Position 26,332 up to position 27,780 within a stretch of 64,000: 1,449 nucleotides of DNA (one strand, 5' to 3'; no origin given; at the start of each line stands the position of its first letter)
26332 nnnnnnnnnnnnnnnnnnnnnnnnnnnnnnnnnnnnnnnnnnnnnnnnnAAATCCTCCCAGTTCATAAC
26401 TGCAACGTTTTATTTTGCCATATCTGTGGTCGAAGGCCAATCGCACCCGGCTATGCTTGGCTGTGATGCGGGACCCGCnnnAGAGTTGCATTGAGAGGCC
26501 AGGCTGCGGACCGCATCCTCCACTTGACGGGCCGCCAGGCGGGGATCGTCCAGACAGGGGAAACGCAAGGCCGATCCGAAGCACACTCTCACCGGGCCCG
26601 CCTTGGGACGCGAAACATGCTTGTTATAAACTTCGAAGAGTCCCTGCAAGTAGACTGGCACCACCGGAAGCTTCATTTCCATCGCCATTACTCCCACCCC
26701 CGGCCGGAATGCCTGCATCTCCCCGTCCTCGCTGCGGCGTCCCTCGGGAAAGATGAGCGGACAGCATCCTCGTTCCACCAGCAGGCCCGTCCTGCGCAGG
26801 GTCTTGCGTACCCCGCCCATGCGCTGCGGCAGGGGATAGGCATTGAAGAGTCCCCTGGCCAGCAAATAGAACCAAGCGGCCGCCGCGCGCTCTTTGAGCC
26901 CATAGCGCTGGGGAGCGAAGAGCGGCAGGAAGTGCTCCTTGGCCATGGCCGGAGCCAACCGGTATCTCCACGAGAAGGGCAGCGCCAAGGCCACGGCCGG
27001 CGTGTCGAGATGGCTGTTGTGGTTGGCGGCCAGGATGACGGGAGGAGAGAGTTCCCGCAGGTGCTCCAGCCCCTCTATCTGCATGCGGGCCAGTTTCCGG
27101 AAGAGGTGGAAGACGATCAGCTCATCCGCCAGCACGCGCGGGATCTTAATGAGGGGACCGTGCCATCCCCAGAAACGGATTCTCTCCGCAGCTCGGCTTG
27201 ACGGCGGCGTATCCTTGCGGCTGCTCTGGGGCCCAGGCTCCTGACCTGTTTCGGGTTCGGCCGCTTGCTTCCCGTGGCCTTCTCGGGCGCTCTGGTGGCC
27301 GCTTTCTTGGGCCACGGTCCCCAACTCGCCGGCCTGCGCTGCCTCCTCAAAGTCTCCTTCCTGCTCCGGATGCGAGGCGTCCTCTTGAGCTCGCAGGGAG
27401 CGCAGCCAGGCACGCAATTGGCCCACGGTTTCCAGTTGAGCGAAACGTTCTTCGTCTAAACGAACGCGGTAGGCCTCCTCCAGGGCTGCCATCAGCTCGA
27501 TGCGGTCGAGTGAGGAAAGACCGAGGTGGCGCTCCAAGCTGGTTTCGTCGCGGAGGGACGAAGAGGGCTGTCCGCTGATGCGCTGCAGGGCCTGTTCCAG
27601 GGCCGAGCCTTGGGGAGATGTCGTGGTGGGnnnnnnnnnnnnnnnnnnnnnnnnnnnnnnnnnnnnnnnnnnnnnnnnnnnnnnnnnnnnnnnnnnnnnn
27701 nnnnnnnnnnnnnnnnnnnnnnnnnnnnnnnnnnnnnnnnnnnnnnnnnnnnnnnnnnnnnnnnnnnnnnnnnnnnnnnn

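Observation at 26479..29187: Tri-domain AMP-ligase / acyl-carrier / PlsC-type acyltransferase fusion (reverse order relative to E. coli Aas)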

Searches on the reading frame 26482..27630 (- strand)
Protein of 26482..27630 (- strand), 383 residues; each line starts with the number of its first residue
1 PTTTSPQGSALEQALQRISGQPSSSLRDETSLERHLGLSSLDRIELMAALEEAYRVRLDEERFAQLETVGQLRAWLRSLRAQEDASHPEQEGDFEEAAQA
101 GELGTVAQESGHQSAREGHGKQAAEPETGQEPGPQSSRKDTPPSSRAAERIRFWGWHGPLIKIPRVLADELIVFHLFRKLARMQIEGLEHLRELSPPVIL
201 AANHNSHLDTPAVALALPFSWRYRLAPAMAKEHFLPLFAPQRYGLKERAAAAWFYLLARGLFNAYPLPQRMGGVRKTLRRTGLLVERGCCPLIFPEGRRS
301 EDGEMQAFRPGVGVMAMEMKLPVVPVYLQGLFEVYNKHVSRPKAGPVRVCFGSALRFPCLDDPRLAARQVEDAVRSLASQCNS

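Call 33: search_protein_representatives(protein=window:26482-27630:-)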
Query: 383 residues. Proteins with E-value up to 0.001 (for the whole library): 9546; up to 1e-10: 2058; up to 1e-30: 190. The best 150 are listed.
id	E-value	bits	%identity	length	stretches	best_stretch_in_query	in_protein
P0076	5.3e-69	249.8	43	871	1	13-380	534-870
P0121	6.4e-69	249.5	46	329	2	123-355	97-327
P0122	2.8e-68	247.4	48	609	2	172-380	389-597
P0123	1.1e-67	245.5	50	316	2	146-378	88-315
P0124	1.9e-66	241.4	43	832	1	14-379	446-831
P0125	3.1e-66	240.7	48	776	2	161-376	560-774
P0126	1.4e-64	235.3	47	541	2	171-375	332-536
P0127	1.5e-64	235.2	43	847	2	122-379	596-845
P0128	7.0e-64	232.9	41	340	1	19-378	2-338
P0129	1.3e-61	225.4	44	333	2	153-358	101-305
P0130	2.1e-61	224.8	40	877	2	154-377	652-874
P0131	2.6e-61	224.5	45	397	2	164-379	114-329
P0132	1.6e-60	221.9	46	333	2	90-380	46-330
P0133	4.6e-60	220.4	52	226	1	166-377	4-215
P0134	7.0e-60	219.8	40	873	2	159-377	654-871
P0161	6.0e-48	180.5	35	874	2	175-382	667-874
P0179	1.5e-42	162.8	36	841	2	158-377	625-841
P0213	4.0e-37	144.9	34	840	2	159-375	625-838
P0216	6.5e-37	144.2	35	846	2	165-378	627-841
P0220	4.4e-36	141.5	33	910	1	10-379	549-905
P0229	2.5e-35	139.0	33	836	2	149-377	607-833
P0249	2.0e-33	132.7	33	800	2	156-357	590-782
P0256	3.4e-33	132.0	33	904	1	4-377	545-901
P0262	5.5e-33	131.3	35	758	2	168-376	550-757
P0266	1.2e-32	130.1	34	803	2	147-358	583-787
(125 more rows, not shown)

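Call 62: predict_structure(alignment_id=A2)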
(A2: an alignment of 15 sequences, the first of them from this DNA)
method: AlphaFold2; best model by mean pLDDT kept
length: 383 residues; sequences in the alignment: 15
mean_pLDDT: 74.6   pTM: 0.58
mean pLDDT of the five models: 74.6, 71.2, 71.2, 70.0, 70.0
residues with pLDDT >= 90: 128; 70-90: 132; 50-70: 42; < 50: 81
segments of 3 or more residues with pLDDT < 50: 1-6, 88-154, 235-240
pLDDT, mean of each block of 10 residues (from residue 1): 51 91 90 87 87 86 92 92 65 34 33 37 37 37 43 57 86 91 96 94 85 94 83 49 72 71 62 67 87 75 80 88 95 74 89 92 92 94 78
secondary structure, 60 per line:
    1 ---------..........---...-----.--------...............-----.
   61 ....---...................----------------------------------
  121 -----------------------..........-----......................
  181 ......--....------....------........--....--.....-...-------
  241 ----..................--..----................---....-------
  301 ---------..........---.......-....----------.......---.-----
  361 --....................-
elements in order: H10-19 H40-54 H60-64 H69-86 H144-153 H159-180 E181-186 H189-192 E199-202 H209-216 H219-222 E225-229 H245-262 H271-286 E290-293 H310-319 E323-329 H331-334 E345-351 H363-382

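Call 83: list_cluster_members(proteins=[P0161, P0179, P0213, P0216, P0220, P0229, P0249, P0256, P0262, P0266])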
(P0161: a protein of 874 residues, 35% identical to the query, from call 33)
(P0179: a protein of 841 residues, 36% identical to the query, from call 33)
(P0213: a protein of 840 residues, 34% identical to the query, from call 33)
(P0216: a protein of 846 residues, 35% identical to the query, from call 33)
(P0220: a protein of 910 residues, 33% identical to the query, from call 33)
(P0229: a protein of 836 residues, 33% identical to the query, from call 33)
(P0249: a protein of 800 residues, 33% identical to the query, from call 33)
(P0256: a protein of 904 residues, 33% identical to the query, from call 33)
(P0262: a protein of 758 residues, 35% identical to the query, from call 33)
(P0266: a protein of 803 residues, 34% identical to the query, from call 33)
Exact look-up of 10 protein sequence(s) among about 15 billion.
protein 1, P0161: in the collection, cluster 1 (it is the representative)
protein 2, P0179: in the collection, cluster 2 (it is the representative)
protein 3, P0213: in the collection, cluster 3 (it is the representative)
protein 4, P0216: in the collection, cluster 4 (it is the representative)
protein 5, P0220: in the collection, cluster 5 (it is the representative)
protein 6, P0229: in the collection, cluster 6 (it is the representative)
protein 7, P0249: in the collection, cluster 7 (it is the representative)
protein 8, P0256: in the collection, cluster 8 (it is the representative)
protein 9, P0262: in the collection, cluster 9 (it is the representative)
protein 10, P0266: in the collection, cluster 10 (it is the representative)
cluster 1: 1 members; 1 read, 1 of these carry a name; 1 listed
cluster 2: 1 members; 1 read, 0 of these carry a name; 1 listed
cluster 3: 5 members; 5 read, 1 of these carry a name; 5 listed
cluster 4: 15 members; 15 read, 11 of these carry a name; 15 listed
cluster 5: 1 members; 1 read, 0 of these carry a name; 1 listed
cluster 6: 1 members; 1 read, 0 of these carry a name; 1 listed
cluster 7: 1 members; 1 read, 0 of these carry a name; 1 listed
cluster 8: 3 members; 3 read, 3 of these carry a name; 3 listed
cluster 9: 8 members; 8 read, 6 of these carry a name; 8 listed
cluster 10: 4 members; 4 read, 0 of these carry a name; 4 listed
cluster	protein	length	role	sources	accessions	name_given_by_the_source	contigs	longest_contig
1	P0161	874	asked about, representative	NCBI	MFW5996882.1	MAG: AMP-binding protein [Lentisphaeria bacterium]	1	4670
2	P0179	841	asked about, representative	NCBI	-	-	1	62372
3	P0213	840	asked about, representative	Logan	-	-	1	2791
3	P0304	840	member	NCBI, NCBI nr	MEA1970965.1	MAG: AMP-binding protein [Thermodesulfobacteriota bacterium] | AMP-binding protein [Thermodesulfobacteriota bacterium]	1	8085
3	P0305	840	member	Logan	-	-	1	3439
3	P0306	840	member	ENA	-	-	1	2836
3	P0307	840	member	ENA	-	-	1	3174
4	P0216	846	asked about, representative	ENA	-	-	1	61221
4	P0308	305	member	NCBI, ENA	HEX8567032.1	MAG TPA: 1-acyl-sn-glycerol-3-phosphate acyltransferase [Pyrinomonadaceae bacterium]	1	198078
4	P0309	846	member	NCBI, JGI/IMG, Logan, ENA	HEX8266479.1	MAG TPA: AMP-binding protein [Pyrinomonadaceae bacterium] | long-chain acyl-CoA synthetase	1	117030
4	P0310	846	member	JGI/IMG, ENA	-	long-chain acyl-CoA synthetase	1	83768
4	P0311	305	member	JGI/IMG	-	long-chain acyl-CoA synthetase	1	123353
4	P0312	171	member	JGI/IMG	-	long-chain acyl-CoA synthetase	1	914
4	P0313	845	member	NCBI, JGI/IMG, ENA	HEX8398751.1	MAG TPA: AMP-binding protein [Pyrinomonadaceae bacterium] | long-chain acyl-CoA synthetase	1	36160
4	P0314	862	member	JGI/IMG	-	long-chain acyl-CoA synthetase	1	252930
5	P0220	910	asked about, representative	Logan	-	-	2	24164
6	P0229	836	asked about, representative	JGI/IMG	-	-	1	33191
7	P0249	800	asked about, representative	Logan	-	-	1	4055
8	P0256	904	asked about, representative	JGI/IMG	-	long-chain acyl-CoA synthetase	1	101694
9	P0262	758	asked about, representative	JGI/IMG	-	long-chain acyl-CoA synthetase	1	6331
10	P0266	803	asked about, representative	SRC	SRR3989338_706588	-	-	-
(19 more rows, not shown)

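Call 84: find_encoding_contigs(protein=P0216, flank=10000, max_places=3)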
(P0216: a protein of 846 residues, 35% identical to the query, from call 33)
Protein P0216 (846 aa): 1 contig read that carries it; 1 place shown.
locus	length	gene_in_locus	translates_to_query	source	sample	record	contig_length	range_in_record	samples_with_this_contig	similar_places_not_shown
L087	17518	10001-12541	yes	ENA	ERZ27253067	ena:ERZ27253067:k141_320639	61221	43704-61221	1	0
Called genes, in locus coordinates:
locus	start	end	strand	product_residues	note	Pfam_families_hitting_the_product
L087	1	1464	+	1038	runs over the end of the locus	PF07494:Reg_prop (faint), PF17164:DUF5122, PF01839:FG-GAP (faint), PF17164:DUF5122 (weak), PF12768:Rax2 (weak), PF17164:DUF5122, PF13517:FG-GAP_3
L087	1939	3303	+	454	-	PF17900:Peptidase_M1_N, PF01433:Peptidase_M1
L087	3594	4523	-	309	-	PF00056:Ldh_1_N, PF02866:Ldh_1_C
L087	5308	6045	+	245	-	-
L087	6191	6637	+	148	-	-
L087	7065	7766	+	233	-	PF01209:Ubie_methyltran, PF05401:NodS, PF00398:RrnaAD, PF13489:Methyltransf_23, PF08241:Methyltransf_11, PF08242:Methyltransf_12, PF13649:Methyltransf_25, PF13847:Methyltransf_31, +5 more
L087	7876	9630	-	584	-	PF01421:Reprolysin, PF13583:Reprolysin_4, PF13688:Reprolysin_5, PF13574:Reprolysin_2, PF13582:Reprolysin_3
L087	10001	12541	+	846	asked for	PF00501:AMP-binding, PF13193:AMP-binding_C (weak), PF00550:PP-binding (weak), PF01553:Acyltransferase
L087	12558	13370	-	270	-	PF13489:Methyltransf_23, PF08241:Methyltransf_11 (weak), PF08242:Methyltransf_12 (weak), PF13649:Methyltransf_25 (weak), PF13847:Methyltransf_31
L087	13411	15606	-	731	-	PF01839:FG-GAP (faint), PF17164:DUF5122, PF13517:FG-GAP_3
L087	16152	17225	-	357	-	PF00005:ABC_tran, PF08352:oligo_HPY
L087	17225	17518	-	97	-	?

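Call 85: find_encoding_contigs(protein=P0256, flank=10000, max_places=2)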
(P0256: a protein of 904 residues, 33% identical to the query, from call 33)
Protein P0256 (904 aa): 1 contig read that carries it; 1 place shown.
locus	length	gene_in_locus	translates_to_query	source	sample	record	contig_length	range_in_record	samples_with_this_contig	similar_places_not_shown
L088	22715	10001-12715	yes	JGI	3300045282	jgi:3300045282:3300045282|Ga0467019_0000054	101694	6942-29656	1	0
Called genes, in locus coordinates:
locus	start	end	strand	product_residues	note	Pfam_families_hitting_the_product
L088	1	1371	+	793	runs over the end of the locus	PF08206:OB_RNB, PF17876:CSD2, PF00773:RNB, PF00575:S1 (weak)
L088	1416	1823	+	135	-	PF01951:Archease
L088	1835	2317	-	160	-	PF10825:DUF2752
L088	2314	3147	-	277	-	PF06790:UPF0259 (weak), PF06161:DUF975 (weak)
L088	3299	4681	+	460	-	PF01139:RtcB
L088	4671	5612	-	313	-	PF01522:Polysacc_deac_1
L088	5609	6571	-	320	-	PF00551:Formyl_trans_N, PF02911:Formyl_trans_C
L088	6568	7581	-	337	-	PF00535:Glycos_transf_2, PF13641:Glyco_tranf_2_3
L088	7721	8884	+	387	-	PF01041:DegT_DnrJ_EryC1, PF01053:Cys_Met_Meta_PP (weak)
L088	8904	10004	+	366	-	PF01370:Epimerase, PF16363:GDP_Man_Dehyd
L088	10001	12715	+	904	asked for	PF00501:AMP-binding, PF00550:PP-binding, PF01553:Acyltransferase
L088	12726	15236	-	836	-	PF02190:LON_substr_bdg, PF13401:AAA_22 (faint), PF00004:AAA, PF07728:AAA_5, PF22667:Lon_lid, PF05362:Lon_C, PF13541:ChlI (weak)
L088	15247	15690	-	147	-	PF00011:HSP20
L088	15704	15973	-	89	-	PF01649:Ribosomal_S20p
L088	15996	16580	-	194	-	PF00691:OmpA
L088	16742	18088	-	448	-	PF04052:TolB_N, PF26549:Tricorn_N, PF26550:Tricorn_2nd, PF07676:PD40, PF07676:PD40, PF26549:Tricorn_N, PF07676:PD40, PF26550:Tricorn_2nd, +10 more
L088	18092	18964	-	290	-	-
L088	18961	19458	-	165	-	PF02472:ExbD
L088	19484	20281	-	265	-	PF01618:MotA_ExbB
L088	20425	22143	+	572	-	PF02463:SMC_N, PF13476:AAA_23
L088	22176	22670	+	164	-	PF01467:CTP_transf_like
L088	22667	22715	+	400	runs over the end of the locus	PF00155:Aminotran_1_2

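Call 87: find_encoding_contigs(protein=P0179, flank=8000, max_places=1)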
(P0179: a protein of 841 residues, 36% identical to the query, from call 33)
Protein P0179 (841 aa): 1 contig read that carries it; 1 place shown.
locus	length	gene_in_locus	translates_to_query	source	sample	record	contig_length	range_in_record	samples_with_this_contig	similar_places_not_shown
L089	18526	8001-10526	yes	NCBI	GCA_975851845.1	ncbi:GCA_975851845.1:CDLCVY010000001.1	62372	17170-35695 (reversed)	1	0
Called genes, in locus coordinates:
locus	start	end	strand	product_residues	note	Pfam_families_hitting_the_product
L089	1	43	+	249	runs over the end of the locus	-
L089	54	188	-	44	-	-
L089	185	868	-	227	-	PF01578:Cytochrom_C_asm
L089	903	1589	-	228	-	PF01061:ABC2_membrane, PF03379:CcmB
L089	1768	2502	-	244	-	PF00005:ABC_tran, PF13166:AAA_13 (faint), PF13304:AAA_21 (faint)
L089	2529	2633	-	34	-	-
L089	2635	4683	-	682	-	PF01578:Cytochrom_C_asm, PF16327:CcmF_C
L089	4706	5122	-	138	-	PF03100:CcmE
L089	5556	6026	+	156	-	PF03449:GreA_GreB_N, PF01272:GreA_GreB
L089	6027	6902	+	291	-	PF01040:UbiA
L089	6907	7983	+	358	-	PF04015:DUF362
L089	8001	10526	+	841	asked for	PF00501:AMP-binding, PF00550:PP-binding, PF01553:Acyltransferase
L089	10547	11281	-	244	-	PF02146:SIR2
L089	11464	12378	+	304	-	PF00890:FAD_binding_2 (faint), PF01134:GIDA (faint), PF01266:DAO (faint), PF03486:HI0933_like (faint), PF07992:Pyr_redox_2, PF13738:Pyr_redox_3, PF00070:Pyr_redox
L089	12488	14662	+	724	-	PF10459:Peptidase_S46, PF13365:Trypsin_2 (faint)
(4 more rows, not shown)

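Call 88: find_encoding_contigs(protein=P0229, flank=8000, max_places=1)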
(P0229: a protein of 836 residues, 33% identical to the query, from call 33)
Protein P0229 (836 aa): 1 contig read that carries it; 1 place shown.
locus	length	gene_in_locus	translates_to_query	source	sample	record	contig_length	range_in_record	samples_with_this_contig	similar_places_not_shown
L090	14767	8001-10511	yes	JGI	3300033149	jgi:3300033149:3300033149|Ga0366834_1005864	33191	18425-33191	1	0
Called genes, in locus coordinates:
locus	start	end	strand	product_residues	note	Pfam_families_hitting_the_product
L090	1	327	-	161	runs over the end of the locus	PF00300:His_Phos_1 (weak)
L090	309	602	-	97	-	PF06108:DUF952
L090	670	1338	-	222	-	PF00005:ABC_tran, PF13304:AAA_21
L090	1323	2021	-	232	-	-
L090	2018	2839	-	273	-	PF12849:PBP_like_2, PF01547:SBP_bac_1 (faint), PF13531:SBP_bac_11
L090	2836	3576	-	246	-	PF01171:ATP_bind_3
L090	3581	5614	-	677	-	PF00930:DPPIV_N (faint), PF26549:Tricorn_N, PF26550:Tricorn_2nd, PF07676:PD40, PF20434:BD-FAE (faint), PF00326:Peptidase_S9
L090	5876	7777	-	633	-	-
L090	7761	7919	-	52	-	-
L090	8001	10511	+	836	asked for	PF00501:AMP-binding, PF13193:AMP-binding_C (weak), PF00550:PP-binding, PF01553:Acyltransferase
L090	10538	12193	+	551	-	PF04773:FecR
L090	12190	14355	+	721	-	PF04932:Wzy_C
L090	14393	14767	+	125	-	?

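Call 89: find_encoding_contigs(protein=P0220, flank=8000, max_places=1)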
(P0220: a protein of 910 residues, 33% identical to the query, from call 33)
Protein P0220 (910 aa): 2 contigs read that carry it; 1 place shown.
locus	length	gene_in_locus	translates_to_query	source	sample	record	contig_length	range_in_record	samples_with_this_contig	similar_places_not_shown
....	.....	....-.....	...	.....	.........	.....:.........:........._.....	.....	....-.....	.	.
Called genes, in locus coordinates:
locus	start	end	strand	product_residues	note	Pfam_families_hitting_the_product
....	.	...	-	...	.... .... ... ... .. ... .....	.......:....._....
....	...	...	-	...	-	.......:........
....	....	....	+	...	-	-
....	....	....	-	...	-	-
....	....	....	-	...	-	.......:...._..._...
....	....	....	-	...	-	-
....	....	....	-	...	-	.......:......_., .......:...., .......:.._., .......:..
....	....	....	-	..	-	-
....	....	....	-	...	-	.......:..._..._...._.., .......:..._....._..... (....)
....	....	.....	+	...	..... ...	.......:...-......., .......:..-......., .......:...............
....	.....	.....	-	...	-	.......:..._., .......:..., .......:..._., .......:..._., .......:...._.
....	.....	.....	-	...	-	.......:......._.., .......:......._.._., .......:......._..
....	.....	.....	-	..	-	-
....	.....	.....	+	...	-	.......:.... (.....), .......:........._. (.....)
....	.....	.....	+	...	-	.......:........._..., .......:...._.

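Call 91: search_protein_families(library=ncbifam, proteins=[L088:4671-5612:-], max_evalue=0.001)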
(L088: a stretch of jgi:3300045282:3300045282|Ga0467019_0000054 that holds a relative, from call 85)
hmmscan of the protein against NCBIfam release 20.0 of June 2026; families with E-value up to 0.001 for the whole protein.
L088:4671-5612:- (313 aa): 3 families
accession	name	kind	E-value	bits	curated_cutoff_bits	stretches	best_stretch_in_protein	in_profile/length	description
NF011923.2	PRK15394.1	equivalog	4.4e-68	229.7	382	1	10-302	3-293/294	4-deoxy-4-formamido-L-arabinose-phosphoundecaprenol deformylase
TIGR03006.1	pepcterm_polyde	equivalog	1.3e-06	27.7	276.2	1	95-169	60-130/272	XrtA system polysaccharide deacetylase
TIGR02764.1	spore_ybaN_pdaB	equivalog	0.00078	19.3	237.4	0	97-175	47-121/191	polysaccharide deacetylase family sporulation protein PdaB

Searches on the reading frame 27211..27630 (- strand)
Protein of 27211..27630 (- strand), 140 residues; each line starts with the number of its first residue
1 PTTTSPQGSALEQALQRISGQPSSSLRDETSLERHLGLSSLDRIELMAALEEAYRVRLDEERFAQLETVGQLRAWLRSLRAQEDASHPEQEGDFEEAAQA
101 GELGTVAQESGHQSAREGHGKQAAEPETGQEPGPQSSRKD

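Call 16: search_protein_families(library=ncbifam, proteins=[window:27211-27630:-], max_evalue=0.01)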
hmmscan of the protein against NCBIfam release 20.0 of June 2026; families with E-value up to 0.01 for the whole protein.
window:27211-27630:- (140 aa): 11 families
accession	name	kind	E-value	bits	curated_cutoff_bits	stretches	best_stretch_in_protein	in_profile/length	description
TIGR00517.1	acyl_carrier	equivalog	4.5e-07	29.6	70.45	1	28-72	25-69/77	acyl carrier protein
NF002148.0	PRK00982.1-2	subfamily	1e-06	28.5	71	1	24-76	22-74/79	acyl carrier protein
NF058660.1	cispen_ACP_AmcB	equivalog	7e-06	26.1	80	1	22-80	19-79/80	cispentacin biosynthesis acyl carrier protein AmcB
NF002150.0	PRK00982.1-4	subfamily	7.4e-06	26.1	66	1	25-76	24-75/80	acyl carrier protein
NF040636.1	AcpM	exception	9.5e-06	25.5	146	1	13-87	12-86/93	meromycolate extension acyl carrier protein AcpM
NF002151.0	PRK00982.1-5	equivalog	2e-05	24.6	92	1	26-76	23-73/78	acyl carrier protein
NF002149.0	PRK00982.1-3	equivalog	6.4e-05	22.8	106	1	25-71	22-68/78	acyl carrier protein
NF005480.0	PRK07081.1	equivalog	0.00017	21.5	72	1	35-82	30-79/83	acyl carrier protein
NF002147.0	PRK00982.1-1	equivalog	0.00017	21.4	84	1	12-78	13-79/83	acyl carrier protein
NF009104.0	PRK12449.1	equivalog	0.0029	17.5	70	1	15-76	14-75/80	acyl carrier protein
NF005502.0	PRK07117.1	equivalog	0.006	16.8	79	0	25-76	25-75/82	acyl carrier protein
